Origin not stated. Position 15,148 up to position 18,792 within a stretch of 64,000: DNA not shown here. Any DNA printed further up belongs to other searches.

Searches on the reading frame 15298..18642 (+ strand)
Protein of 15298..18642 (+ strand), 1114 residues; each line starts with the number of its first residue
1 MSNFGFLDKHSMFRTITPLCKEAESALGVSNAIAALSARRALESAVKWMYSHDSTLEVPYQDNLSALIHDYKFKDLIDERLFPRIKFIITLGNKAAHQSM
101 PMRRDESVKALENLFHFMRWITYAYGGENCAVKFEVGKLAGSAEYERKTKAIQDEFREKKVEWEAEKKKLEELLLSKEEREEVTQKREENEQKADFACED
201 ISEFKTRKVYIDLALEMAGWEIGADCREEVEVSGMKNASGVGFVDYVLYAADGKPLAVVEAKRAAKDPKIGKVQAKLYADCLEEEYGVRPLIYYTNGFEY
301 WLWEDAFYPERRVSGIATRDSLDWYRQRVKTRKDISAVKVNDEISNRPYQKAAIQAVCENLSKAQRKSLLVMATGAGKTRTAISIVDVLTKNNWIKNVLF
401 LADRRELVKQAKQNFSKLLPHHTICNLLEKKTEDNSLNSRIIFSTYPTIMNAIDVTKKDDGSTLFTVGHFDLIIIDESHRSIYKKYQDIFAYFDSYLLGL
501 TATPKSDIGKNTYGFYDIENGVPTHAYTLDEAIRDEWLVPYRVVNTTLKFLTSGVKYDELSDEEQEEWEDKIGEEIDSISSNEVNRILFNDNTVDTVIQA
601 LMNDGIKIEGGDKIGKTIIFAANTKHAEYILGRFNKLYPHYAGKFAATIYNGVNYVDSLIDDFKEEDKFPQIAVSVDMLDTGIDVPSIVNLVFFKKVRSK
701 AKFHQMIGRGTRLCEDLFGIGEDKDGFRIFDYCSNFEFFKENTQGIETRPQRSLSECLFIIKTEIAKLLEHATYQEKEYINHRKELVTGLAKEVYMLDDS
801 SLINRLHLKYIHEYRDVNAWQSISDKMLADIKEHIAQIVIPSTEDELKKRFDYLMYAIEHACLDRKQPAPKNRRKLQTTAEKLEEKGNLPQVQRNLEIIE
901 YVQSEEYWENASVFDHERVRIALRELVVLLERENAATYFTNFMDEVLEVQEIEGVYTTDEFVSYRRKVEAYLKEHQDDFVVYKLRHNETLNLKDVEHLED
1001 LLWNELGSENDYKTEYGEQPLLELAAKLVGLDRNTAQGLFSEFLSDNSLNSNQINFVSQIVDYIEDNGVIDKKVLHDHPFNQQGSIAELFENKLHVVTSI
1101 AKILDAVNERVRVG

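Call 3: search_protein_families(library=pfam, proteins=[window:15298-18642:+], max_evalue=0.1)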
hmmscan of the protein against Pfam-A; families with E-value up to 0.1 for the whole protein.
window:15298-18642:+ (1114 aa): 10 families
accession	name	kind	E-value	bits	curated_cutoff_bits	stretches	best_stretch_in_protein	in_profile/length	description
PF04851.21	ResIII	-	1.2e-43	149.3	22.5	1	344-505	2-163/164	Type III restriction enzyme, res subunit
PF18766.7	SWI2_SNF2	-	6.7e-19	68.9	26.7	1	349-569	1-216/221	SWI2/SNF2 ATPase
PF08463.15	EcoEI_R_C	-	7.2e-18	65.7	24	1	963-1092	2-147/163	EcoEI R protein C-terminal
PF00270.35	DEAD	-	5e-14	52.8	26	1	347-507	1-163/167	DEAD/DEAH box helicase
PF13643.11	DUF4145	-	1.3e-09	38.5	23.1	1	21-113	1-86/88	Domain of unknown function (DUF4145)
PF00271.37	Helicase_C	-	3.1e-08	34.3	23.5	1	613-712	14-108/110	Helicase conserved C-terminal domain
PF04313.20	HSDR_N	-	4.1e-05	24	25.1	1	148-304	8-191/198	Type I restriction enzyme R protein N terminus (HSDR_N)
PF00176.29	SNF2-rel_dom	-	0.0013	18.4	24.9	1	349-504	1-163/290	SNF2-related domain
PF13245.12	AAA_19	-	0.0017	19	25.1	1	365-478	11-99/134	AAA domain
PF13604.12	AAA_30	-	0.02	15.1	27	1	350-479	6-98/191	AAA domain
